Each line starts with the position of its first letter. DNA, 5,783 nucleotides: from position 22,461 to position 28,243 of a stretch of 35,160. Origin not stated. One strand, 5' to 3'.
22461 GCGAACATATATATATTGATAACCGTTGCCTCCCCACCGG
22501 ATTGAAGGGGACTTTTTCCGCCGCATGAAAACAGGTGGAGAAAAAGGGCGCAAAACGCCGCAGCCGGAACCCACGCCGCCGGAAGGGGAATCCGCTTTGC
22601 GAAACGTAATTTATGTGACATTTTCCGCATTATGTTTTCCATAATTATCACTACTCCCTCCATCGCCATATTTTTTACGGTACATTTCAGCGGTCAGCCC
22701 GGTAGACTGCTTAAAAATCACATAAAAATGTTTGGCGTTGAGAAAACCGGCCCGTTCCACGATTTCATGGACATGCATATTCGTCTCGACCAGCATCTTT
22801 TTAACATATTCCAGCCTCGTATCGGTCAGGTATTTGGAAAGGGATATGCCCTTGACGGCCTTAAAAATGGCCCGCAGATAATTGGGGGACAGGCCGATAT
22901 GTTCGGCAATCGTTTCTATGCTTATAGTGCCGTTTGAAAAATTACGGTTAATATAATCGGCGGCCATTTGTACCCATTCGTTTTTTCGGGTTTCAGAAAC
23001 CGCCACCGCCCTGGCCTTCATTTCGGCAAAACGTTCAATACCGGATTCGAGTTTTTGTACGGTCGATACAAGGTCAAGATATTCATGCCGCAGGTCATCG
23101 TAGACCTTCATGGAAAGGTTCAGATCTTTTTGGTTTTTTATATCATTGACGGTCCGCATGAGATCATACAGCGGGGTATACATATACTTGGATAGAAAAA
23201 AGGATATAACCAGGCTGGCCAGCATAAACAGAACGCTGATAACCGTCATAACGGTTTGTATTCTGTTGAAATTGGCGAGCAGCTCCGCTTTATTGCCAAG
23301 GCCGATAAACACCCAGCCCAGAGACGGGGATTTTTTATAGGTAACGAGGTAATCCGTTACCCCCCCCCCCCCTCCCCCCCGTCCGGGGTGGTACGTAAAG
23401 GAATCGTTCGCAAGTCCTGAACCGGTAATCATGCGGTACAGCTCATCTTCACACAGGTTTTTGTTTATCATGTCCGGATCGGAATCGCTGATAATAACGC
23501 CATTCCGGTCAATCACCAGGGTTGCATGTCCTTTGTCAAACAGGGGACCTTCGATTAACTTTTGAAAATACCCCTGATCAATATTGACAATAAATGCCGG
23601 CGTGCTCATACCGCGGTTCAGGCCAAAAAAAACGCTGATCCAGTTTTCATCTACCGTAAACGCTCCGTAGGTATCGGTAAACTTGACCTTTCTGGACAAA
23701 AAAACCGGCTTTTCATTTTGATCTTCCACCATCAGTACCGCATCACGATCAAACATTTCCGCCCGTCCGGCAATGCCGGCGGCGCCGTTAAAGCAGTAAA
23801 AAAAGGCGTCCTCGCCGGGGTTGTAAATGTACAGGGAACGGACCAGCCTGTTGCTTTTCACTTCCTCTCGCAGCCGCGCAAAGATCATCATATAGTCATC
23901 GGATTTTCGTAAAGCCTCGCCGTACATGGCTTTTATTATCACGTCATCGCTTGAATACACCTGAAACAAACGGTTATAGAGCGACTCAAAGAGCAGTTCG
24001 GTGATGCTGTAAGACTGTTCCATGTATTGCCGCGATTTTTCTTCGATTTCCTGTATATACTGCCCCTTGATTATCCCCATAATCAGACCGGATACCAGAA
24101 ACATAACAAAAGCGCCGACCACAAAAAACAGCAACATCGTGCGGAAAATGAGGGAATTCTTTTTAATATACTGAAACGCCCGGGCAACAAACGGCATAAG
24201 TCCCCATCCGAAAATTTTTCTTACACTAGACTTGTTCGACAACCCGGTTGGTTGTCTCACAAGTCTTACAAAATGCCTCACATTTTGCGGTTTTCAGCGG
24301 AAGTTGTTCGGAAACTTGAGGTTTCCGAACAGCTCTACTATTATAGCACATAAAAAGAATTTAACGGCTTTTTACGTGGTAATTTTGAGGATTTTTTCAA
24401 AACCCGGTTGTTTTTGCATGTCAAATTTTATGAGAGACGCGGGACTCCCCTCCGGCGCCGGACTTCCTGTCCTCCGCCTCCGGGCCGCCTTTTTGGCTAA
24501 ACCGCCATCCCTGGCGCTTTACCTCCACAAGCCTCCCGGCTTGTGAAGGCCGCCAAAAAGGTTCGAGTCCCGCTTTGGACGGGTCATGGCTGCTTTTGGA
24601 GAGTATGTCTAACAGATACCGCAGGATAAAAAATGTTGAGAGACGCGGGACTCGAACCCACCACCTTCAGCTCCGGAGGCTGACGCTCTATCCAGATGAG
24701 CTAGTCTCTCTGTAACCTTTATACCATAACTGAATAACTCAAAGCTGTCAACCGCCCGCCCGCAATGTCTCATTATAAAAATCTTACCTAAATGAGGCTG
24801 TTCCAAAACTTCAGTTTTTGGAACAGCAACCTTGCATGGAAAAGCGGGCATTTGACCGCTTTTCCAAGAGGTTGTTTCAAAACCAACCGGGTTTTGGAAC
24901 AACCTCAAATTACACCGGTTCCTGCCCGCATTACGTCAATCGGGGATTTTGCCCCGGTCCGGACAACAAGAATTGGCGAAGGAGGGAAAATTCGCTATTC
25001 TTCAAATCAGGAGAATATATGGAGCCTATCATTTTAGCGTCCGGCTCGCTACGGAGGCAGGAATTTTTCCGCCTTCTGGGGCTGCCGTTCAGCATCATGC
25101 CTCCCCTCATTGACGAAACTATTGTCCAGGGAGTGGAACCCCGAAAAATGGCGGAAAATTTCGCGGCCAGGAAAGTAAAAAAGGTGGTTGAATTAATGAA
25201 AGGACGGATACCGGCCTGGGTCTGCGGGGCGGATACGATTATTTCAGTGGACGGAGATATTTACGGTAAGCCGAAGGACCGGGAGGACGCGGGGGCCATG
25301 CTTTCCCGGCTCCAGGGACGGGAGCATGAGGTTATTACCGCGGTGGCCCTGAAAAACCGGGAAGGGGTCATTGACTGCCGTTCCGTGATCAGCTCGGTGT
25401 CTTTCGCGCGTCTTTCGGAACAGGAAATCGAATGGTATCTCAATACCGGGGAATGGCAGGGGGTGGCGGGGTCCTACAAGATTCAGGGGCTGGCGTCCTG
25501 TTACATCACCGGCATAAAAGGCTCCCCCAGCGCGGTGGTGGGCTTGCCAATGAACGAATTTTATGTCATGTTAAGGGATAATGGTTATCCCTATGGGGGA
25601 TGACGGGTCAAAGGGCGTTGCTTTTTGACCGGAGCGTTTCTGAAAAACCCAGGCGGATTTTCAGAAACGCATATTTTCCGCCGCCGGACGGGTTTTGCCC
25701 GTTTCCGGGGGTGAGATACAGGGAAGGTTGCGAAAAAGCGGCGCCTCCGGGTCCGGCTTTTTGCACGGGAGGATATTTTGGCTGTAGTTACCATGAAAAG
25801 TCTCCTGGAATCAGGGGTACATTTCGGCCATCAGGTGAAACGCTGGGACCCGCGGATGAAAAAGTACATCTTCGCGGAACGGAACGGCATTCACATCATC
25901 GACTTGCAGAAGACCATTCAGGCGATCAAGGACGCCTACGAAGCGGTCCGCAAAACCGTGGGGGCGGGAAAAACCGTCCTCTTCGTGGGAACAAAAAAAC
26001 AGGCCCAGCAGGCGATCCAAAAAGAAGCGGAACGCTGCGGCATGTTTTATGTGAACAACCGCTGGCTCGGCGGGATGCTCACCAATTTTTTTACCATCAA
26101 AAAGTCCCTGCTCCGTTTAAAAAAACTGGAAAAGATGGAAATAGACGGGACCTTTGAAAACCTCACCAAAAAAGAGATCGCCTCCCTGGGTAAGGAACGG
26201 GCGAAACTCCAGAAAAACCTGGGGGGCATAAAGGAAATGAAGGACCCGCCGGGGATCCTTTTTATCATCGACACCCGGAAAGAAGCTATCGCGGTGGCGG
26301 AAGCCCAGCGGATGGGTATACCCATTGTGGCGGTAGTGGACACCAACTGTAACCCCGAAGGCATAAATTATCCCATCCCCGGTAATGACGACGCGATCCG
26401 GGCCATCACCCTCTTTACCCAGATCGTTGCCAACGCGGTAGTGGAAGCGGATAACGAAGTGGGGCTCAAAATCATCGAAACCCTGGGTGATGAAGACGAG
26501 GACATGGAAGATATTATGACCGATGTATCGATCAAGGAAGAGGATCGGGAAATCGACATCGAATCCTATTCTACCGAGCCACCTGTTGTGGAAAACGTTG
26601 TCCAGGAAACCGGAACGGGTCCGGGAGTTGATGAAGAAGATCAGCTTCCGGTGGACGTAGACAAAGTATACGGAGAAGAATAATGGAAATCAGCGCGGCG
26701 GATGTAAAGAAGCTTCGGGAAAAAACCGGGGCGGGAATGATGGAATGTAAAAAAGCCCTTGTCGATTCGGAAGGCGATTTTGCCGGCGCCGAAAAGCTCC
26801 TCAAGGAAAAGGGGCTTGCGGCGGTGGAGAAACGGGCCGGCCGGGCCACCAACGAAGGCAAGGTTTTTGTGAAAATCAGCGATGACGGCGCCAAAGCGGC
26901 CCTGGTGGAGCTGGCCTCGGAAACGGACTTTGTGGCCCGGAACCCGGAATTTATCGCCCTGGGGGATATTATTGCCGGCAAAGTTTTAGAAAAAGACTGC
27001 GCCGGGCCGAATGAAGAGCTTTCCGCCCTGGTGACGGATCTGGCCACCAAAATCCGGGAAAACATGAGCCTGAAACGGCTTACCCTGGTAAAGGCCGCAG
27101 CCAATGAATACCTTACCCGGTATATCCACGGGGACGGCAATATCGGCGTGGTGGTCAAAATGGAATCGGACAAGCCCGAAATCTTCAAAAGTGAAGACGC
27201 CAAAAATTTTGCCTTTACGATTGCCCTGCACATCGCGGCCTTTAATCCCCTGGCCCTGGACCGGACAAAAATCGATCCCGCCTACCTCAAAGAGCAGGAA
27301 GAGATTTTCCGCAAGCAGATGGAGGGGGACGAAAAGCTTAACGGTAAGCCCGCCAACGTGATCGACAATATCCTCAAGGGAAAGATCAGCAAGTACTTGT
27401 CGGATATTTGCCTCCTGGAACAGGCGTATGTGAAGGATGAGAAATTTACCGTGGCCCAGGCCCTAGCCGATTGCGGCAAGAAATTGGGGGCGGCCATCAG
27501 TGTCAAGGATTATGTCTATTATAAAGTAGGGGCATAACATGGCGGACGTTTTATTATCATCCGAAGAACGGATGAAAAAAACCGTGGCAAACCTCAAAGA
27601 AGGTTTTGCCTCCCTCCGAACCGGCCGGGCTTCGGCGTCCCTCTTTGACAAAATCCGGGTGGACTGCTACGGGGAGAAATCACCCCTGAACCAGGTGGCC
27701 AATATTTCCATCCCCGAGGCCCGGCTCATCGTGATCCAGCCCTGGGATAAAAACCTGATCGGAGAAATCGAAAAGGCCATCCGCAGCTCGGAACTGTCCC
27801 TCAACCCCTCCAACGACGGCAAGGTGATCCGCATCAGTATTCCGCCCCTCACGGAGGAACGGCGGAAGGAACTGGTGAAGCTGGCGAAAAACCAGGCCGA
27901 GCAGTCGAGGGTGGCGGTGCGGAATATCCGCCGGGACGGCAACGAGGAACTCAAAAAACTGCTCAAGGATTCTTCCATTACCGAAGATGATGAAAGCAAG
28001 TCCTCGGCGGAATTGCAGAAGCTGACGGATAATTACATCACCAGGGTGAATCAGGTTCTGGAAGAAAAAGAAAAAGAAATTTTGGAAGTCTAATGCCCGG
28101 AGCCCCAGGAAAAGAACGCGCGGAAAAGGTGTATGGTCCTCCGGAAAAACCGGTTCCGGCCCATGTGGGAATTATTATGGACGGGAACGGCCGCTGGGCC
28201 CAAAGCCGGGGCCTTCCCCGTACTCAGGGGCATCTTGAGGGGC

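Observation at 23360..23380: G7-A-G13 homopolymer inside the sensor domain of the locus regulator: candidate slipped-strand ON/OFF switch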

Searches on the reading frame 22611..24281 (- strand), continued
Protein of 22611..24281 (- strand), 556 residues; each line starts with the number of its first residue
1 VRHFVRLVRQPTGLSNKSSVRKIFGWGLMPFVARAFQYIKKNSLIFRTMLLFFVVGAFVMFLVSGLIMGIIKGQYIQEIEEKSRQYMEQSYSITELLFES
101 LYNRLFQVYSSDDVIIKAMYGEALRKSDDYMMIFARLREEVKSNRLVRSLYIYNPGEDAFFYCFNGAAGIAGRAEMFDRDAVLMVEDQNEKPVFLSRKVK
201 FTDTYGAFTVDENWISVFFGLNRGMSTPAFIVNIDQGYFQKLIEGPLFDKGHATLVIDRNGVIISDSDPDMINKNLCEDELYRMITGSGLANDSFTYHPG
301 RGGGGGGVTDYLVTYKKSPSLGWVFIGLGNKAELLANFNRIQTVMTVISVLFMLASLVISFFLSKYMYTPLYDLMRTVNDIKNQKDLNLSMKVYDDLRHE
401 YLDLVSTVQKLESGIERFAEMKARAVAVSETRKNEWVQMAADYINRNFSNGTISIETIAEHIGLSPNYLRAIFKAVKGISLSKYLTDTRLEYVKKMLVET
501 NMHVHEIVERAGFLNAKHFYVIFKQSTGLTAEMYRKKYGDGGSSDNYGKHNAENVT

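Call 62: search_protein_representatives(protein=window:22611-24197:-)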
Query: 528 residues. Proteins with E-value up to 0.001 (for the whole library): 92037; up to 1e-10: 5756; up to 1e-30: 84. The best 150 are listed.
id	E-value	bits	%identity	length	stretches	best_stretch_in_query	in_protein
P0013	7.8e-165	565.8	53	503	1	15-511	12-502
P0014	2.2e-112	392.8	55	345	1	177-512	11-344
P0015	1.9e-78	280.9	56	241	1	1-233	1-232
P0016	2.6e-65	237.6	32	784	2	10-386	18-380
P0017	1.3e-59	218.8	30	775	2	9-398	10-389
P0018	1.2e-57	212.2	32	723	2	61-396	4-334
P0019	1.3e-57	212.2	31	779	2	9-395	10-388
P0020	1.3e-56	208.8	30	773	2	9-399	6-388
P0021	5.1e-55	203.6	31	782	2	10-398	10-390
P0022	8.6e-55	202.8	32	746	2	36-392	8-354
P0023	1.7e-52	195.3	31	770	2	11-349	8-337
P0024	2.0e-52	195.0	31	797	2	9-388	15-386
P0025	7.7e-51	189.8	31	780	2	8-408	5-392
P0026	2.5e-50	188.1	30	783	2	10-399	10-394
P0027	3.0e-50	187.9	26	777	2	12-428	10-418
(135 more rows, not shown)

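Call 74: predict_structure(alignment_id=A2)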
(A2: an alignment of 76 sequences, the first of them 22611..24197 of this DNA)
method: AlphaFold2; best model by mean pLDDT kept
length: 528 residues; sequences in the alignment: 76
mean_pLDDT: 89.6   pTM: 0.65
mean pLDDT of the five models: 89.6, 87.6, 87.5, 87.3, 87.2
residues with pLDDT >= 90: 374; 70-90: 108; 50-70: 30; < 50: 16
segments of 3 or more residues with pLDDT < 50: 514-528
pLDDT, mean of each block of 10 residues (from residue 1): 86 84 90 93 94 95 96 97 98 93 97 97 97 94 96 95 93 90 96 89 97 85 92 96 96 97 97 69 97 97 93 93 92 88 84 77 70 84 74 57 85 96 96 95 94 96 97 95 96 97 95 50 40
secondary structure, 60 per line:
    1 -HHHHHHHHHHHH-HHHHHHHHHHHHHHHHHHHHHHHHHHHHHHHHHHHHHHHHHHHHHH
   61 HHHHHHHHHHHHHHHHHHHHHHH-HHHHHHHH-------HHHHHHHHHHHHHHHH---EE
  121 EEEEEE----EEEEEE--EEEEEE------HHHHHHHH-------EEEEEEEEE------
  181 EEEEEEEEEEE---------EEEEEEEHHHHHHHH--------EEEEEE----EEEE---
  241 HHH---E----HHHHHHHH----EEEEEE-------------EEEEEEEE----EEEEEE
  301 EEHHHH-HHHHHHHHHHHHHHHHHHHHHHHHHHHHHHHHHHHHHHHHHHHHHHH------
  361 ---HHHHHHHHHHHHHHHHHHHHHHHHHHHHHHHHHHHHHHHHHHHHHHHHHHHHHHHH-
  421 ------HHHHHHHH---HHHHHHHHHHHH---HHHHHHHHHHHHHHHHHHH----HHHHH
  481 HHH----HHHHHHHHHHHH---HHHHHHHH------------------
elements in order: H2-13 H15-83 H85-92 H100-115 E119-126 E131-136 E139-144 H151-158 E166-174 E181-191 E201-207 H208-215 E224-229 E234-237 H252-259 E264-269 E283-290 E295-302 H303-306 H308-354 H364-419 H427-434 H438-449 H453-471 H476-483 H488-499 H503-510

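Call 76: fold_search(model_id=the predicted structure, library=pdb)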
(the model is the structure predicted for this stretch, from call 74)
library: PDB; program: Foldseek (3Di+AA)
matches with E <= 10: 1164; with E <= 0.001: 173
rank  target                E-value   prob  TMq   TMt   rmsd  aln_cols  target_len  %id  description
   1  9a69_B                2.7e-13  1.00  0.44  0.37  28.6       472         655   13  Integrative model of MCPB-MCPC by crosslinking MS and deep learning (released 2024-09-18)
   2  9a65_B                5.6e-12  1.00  0.40  0.33  28.7       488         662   12  Integrative model of YVAQ-MCPB by crosslinking MS and deep learning (released 2024-09-18)
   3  6e0a_B                2.7e-09  1.00  0.32  0.57   6.6       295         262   10  Crystal Structure of Helicobacter pylori TlpA Chemoreceptor Ligand Binding Domain (released 2018-09-12)
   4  6mni_A                3.9e-09  1.00  0.34  0.63   6.7       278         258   12  Structure of the tandem CACHE domain of PscC (released 2019-10-16)
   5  3lib_C                9.8e-09  1.00  0.32  0.55   6.5       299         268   13  Crystal Structure of the extracellular domain of the putative histidine kinase mmHK1S-Z3 (released 2010-05-05)
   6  6mni_B                1.4e-08  1.00  0.32  0.61   6.8       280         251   12  Structure of the tandem CACHE domain of PscC (released 2019-10-16)
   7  7k5n                  1.7e-08  1.00  0.33  0.65   5.6       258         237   12  Ligand binding domain (tandem PAS/dCache) of Aeromonas caviae diguanylate cyclase with proline bound (released 2021-08-18)
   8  9kpj                  1.7e-08  1.00  0.31  0.53   7.0       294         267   11  Crystal structure of Helicobacter pylori chemoreceptor TlpA ligand-binding domain in complex with indole (released 2025-10-22)
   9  3lib_H                1.8e-08  1.00  0.31  0.53   6.9       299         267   13  Crystal Structure of the extracellular domain of the putative histidine kinase mmHK1S-Z3 (released 2010-05-05)
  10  7prq_A                2.1e-08  1.00  0.29  0.45   9.8       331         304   11  Structure of the ligand binding domain of the PctD (PA4633) chemoreceptor of Pseudomonas aeruginosa PAO1 in complex wi (released 2022-05-11)
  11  3lib_G                2.3e-08  1.00  0.30  0.51   7.2       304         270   13  Crystal Structure of the extracellular domain of the putative histidine kinase mmHK1S-Z3 (released 2010-05-05)
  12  6e0a_A                3.2e-08  1.00  0.33  0.60   6.4       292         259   11  Crystal Structure of Helicobacter pylori TlpA Chemoreceptor Ligand Binding Domain (released 2018-09-12)
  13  6fu4_B                3.2e-08  1.00  0.31  0.49   6.9       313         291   11  Ligand binding domain (LBD) of the p. aeruginosa histamine receptor TlpQ (released 2018-05-16)
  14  6iot_B                4.0e-08  1.00  0.31  0.59   6.9       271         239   13  The ligand binding domain of Mlp24 with arginine (released 2019-03-20)
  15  6iou_A                4.0e-08  1.00  0.31  0.59   7.0       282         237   11  The ligand binding domain of Mlp24 with serine (released 2019-03-06)
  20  6swi                  6.5e-08  1.00  0.20  0.85   2.2       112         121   32  The C-terminal domain of AraT, a response regulator from Geobacillus stearothermophilus (released 2020-10-14)
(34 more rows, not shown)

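Call 78: find_encoding_contigs(protein=P0007, flank=3000, max_places=3)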
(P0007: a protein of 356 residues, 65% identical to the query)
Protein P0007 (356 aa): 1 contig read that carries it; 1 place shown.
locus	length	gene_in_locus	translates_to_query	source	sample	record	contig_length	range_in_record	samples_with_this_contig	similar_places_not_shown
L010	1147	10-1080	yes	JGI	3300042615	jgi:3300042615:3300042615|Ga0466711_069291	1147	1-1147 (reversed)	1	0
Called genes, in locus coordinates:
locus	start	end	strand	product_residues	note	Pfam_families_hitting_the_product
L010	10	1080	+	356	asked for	PF02743:dCache_1, PF00165:HTH_AraC (weak), PF12833:HTH_18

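Call 79: find_encoding_contigs(protein=P0008, flank=3000, max_places=3)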
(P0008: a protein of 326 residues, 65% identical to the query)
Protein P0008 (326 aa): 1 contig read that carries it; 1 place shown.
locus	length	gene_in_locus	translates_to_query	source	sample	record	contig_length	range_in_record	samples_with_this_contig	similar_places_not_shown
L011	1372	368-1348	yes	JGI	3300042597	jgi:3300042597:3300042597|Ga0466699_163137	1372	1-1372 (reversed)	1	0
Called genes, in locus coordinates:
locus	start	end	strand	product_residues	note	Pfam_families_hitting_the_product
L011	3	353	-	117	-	?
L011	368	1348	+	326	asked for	PF02743:dCache_1, PF00165:HTH_AraC (weak), PF12833:HTH_18, PF00165:HTH_AraC (weak)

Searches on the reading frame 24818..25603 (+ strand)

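Call 32: search_protein_families(library=pfam, proteins=[window:24818-25603:+])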
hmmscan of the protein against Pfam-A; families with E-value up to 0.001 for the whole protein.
window:24818-25603:+ (261 aa): 1 family
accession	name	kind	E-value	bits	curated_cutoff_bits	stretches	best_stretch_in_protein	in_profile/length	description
PF02545.19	Maf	-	8.9e-52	175.9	27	1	70-254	1-186/187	Maf-like protein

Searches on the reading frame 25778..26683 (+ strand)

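Call 32: search_protein_families(library=pfam, proteins=[window:25778-26683:+])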
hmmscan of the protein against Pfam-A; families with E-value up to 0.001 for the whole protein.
window:25778-26683:+ (301 aa): 1 family
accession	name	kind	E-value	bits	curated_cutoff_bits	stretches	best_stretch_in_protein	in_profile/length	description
PF00318.25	Ribosomal_S2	-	2.7e-98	328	26.1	1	9-223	1-215/216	Ribosomal protein S2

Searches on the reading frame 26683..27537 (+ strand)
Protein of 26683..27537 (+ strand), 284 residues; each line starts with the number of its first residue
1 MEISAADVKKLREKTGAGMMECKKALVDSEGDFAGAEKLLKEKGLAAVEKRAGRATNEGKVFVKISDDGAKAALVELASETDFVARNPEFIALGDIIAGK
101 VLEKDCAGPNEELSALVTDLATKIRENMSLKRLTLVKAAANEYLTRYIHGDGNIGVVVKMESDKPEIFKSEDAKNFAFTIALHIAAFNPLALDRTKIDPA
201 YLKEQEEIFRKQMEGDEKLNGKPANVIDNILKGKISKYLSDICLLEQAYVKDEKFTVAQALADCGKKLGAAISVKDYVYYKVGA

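Call 32: search_protein_families(library=pfam, proteins=[window:26683-27537:+])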
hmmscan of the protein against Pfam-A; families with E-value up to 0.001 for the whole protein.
window:26683-27537:+ (284 aa): 2 families
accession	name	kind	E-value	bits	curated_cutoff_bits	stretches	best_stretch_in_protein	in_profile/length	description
PF00889.24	EF_TS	-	2.8e-53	181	27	1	72-283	1-203/204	Elongation factor TS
PF25025.1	EF-Ts_N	-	1.6e-05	25.2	33.2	1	7-43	16-53/60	Elongation factor Ts, mitochondrial, N-terminal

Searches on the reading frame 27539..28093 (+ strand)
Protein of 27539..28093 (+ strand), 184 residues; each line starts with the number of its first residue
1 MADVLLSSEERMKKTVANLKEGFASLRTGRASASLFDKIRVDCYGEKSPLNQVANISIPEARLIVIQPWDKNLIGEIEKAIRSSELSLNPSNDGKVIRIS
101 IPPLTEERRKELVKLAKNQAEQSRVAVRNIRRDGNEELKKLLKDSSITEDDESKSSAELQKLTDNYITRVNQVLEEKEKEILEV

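Call 32: search_protein_families(library=pfam, proteins=[window:27539-28093:+])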
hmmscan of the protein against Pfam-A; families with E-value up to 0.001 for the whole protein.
window:27539-28093:+ (184 aa): 1 family
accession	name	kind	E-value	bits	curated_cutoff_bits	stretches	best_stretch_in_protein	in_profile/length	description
PF01765.24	RRF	-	2.8e-69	232.6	29.7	1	19-182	1-164/164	Ribosome recycling factor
